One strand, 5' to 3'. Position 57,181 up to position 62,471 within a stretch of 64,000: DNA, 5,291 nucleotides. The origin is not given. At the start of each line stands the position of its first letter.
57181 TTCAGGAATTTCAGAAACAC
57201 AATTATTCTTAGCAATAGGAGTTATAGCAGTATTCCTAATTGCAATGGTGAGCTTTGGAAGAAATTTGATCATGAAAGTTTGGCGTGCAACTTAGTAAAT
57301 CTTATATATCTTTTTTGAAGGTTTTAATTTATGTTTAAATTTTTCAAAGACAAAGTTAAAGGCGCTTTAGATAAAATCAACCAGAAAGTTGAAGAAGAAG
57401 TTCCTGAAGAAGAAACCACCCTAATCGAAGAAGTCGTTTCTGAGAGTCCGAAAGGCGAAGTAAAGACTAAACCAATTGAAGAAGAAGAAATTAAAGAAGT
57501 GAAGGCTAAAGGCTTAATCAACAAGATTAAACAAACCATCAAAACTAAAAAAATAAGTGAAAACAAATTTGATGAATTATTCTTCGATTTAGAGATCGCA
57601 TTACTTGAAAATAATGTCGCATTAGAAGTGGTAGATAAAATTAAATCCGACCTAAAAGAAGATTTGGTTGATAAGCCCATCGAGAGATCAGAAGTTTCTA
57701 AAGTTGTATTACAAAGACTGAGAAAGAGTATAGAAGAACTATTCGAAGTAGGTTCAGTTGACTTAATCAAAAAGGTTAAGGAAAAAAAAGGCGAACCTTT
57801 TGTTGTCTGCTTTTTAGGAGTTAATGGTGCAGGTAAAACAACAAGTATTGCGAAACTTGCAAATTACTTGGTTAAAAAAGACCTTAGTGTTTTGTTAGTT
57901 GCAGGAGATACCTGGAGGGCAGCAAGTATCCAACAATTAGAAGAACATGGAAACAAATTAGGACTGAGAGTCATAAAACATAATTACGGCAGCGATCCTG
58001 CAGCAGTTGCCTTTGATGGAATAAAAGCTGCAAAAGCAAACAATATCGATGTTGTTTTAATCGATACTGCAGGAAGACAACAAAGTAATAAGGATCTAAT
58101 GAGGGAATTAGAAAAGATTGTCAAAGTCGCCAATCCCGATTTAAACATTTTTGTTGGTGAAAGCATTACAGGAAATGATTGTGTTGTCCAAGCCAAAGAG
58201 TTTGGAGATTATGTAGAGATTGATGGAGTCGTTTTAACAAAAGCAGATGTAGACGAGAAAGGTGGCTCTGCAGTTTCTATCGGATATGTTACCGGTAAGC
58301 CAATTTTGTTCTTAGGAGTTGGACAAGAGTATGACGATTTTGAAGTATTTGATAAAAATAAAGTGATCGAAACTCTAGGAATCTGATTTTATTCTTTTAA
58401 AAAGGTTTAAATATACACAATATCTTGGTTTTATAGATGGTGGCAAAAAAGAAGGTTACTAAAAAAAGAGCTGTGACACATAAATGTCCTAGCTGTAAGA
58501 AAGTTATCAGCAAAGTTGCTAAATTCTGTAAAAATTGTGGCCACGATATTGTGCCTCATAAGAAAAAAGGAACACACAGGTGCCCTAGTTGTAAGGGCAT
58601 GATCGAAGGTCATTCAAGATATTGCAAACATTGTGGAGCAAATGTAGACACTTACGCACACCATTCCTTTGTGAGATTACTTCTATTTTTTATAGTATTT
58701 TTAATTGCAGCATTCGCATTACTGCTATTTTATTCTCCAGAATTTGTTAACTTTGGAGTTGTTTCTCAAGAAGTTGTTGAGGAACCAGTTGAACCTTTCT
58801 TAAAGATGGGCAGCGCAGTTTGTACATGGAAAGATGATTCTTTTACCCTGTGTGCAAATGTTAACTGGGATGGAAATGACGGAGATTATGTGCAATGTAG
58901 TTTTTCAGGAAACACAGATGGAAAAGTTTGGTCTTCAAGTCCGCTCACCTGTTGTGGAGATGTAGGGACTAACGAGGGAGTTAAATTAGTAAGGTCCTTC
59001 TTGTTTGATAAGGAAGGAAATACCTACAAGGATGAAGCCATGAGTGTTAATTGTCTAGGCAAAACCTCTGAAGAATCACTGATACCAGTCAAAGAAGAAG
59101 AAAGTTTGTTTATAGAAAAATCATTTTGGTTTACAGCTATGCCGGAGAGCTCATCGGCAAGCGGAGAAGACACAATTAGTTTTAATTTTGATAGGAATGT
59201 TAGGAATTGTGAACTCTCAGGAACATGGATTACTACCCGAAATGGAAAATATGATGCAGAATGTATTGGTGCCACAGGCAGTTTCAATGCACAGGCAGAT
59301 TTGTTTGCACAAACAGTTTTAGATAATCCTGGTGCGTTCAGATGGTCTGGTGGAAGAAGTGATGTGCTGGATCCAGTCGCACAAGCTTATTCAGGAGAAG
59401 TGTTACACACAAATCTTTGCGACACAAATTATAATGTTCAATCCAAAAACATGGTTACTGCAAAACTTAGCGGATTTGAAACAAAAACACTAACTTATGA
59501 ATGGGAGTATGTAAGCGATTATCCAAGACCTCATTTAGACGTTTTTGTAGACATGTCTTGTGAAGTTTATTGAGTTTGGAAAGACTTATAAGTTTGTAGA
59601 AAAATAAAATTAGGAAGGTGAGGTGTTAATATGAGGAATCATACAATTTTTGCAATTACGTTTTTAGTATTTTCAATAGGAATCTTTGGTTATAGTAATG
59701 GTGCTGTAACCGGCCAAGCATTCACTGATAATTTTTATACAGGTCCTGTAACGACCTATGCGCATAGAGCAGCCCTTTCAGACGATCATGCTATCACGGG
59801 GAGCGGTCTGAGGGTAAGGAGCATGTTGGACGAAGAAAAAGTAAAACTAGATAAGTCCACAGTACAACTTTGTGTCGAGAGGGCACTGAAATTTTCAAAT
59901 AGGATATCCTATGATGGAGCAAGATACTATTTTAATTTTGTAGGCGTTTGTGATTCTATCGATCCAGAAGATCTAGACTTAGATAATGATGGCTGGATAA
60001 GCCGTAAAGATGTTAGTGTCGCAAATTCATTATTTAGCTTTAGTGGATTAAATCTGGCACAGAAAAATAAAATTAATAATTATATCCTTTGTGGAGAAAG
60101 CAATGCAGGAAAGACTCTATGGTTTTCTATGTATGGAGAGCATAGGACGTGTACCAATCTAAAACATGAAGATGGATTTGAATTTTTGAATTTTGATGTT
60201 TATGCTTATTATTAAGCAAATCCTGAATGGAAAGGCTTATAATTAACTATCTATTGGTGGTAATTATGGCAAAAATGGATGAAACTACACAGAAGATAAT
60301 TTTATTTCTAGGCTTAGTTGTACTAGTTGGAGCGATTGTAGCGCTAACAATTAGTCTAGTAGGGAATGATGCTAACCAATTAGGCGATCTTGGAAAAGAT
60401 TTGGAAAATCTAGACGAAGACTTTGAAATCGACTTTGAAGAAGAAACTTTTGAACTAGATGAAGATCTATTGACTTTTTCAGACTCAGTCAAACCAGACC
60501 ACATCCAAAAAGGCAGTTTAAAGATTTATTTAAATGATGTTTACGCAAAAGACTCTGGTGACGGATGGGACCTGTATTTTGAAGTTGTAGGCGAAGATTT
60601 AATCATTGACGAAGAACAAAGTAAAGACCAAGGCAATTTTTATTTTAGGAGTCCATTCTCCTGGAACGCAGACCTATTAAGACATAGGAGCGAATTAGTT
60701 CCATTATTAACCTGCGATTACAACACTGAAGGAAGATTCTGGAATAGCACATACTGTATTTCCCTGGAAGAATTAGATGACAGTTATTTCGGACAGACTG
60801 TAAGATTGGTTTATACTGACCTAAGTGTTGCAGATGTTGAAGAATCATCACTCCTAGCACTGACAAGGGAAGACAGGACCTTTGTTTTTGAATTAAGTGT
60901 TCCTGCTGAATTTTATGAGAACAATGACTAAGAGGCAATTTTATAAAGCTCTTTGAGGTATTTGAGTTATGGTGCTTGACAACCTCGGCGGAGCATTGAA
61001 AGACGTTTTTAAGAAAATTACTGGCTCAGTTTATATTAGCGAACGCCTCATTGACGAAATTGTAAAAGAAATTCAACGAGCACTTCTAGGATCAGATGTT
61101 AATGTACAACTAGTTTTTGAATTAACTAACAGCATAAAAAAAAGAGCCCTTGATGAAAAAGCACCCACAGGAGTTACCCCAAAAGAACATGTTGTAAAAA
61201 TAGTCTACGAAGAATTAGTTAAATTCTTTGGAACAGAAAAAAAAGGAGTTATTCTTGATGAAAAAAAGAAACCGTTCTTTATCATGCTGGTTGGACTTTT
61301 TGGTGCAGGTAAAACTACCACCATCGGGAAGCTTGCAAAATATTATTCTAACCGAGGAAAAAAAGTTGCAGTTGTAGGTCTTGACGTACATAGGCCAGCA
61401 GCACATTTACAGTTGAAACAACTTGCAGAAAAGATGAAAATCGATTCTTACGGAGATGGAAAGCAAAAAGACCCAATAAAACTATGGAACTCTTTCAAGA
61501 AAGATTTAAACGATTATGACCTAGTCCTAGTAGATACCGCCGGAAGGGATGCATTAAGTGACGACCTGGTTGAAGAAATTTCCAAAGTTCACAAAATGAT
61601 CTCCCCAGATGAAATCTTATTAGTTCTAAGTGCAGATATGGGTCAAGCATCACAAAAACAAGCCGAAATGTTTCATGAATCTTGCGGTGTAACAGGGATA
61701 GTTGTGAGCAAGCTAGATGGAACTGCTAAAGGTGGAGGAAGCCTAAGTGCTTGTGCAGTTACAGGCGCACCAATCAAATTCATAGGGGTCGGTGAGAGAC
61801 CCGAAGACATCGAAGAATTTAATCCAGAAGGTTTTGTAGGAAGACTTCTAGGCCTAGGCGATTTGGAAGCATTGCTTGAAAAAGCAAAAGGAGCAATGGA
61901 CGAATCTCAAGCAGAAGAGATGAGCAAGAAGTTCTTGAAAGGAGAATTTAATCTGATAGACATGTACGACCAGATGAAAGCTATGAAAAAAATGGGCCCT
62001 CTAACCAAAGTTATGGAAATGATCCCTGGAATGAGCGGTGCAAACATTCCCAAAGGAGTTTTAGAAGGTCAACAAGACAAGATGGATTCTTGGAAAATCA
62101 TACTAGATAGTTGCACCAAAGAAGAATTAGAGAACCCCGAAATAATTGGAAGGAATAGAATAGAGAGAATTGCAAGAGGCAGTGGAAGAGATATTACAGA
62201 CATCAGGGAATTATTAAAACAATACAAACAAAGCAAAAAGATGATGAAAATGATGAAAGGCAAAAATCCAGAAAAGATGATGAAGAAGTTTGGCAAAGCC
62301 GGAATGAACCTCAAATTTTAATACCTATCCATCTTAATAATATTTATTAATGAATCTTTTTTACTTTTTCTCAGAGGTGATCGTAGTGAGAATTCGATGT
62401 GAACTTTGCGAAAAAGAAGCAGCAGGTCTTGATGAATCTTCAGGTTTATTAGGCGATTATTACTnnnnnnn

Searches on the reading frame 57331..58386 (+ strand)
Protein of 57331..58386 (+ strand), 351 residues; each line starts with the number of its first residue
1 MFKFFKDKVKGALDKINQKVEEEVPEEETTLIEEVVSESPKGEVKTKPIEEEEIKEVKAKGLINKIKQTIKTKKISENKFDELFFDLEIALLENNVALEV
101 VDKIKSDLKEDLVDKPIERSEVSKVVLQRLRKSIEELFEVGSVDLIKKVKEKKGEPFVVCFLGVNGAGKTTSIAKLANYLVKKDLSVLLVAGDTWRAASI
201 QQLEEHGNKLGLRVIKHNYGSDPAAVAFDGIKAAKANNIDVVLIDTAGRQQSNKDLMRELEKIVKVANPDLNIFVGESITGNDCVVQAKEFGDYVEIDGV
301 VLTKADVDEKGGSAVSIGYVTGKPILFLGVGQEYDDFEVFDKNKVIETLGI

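Call 32: search_protein_families(library=pfam, max_evalue=0.001, proteins=[window:57331-58386:+])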
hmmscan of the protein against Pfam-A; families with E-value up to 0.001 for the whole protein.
window:57331-58386:+ (351 aa): 4 families
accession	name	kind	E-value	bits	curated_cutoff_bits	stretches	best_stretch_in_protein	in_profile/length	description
PF00448.28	SRP54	-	1.6e-70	237.2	22.7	1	156-349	1-194/196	SRP54-type protein, GTPase domain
PF02881.24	SRP54_N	-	1.8e-07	31.7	22.4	1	63-127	2-72/75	SRP54-type protein, helical bundle domain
PF03308.22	MeaB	-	2.3e-06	27.2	23.1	1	139-193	16-70/273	Methylmalonyl Co-A mutase-associated GTPase MeaB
PF13604.12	AAA_30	-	0.00029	21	27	1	158-262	20-110/191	AAA domain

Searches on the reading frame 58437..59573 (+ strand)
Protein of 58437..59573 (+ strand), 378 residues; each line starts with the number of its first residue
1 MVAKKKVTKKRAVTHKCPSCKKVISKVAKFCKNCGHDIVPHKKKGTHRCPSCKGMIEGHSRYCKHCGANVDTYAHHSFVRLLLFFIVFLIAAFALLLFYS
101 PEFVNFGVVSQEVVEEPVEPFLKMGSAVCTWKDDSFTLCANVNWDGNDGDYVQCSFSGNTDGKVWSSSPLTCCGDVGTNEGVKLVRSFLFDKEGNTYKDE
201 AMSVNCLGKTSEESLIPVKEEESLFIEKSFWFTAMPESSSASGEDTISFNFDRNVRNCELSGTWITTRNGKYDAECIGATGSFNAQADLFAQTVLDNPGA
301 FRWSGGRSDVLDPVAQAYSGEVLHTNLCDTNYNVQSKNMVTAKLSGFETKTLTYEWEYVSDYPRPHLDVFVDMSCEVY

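Call 32: search_protein_families(library=pfam, max_evalue=0.001, proteins=[window:58437-59573:+])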
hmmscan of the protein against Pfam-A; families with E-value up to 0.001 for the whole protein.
window:58437-59573:+ (378 aa): 6 families
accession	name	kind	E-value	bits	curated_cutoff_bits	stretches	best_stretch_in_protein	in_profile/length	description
PF13248.11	Zn_ribbon_3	-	4.1e-08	32.9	27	1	16-38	4-26/26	zinc-ribbon domain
PF12773.13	DZR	-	5.7e-08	33.2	27.3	1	17-67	1-45/45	Double zinc ribbon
PF13240.11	Zn_Ribbon_1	-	0.00016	21.8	25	1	16-37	1-22/23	zinc-ribbon domain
PF17032.10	Zn_ribbon_15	-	0.0002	22.5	28.9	0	14-35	52-73/73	zinc-ribbon family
PF07754.17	HVO_2753_ZBP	-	0.00049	20.3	33.2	0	31-65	1-35/46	Small zinc finger protein HVO_2753-like, Zn-binding pocket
PF18912.6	DZR_2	-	0.00057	20.1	27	0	47-72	8-33/56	Double zinc ribbon domain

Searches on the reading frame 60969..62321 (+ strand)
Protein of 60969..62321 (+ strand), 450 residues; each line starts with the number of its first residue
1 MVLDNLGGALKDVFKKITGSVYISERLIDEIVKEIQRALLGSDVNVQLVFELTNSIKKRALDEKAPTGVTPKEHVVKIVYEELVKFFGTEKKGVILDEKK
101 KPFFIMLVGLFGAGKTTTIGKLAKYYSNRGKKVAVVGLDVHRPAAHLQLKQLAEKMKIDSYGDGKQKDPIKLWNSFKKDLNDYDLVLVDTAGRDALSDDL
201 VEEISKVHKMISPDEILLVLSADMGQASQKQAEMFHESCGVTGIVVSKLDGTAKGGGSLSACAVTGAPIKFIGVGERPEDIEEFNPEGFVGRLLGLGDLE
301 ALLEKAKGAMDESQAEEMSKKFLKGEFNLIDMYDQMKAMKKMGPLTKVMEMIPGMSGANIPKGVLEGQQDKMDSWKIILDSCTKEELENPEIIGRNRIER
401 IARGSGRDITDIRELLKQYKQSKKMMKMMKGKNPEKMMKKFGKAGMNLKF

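Call 32: search_protein_families(library=pfam, max_evalue=0.001, proteins=[window:60969-62321:+])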
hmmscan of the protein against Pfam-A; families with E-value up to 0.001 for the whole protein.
window:60969-62321:+ (450 aa): 8 families
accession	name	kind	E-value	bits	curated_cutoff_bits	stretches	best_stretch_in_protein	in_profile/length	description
PF00448.28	SRP54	-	1.4e-64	217.8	22.7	1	103-295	2-196/196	SRP54-type protein, GTPase domain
PF02978.25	SRP_SPB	-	1.9e-31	108.7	27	1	326-426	1-91/91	Signal peptide binding domain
PF02881.24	SRP54_N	-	2.8e-19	69.5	22.4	1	6-83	1-75/75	SRP54-type protein, helical bundle domain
PF01656.29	CbiA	-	4.4e-06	27.1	25.4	1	112-253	9-87/125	CobQ/CobB/MinD/ParA nucleotide binding domain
PF03029.23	ATP_bind_1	-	3.5e-05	24.1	27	1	108-139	2-33/240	Conserved hypothetical ATP binding protein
PF13401.12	AAA_22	-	8.5e-05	23.3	27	1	104-209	7-109/130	AAA domain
PF13604.12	AAA_30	-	0.00021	21.5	27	1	104-192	20-98/191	AAA domain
PF03308.22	MeaB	-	0.00049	19.6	23.1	0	105-140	36-71/273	Methylmalonyl Co-A mutase-associated GTPase MeaB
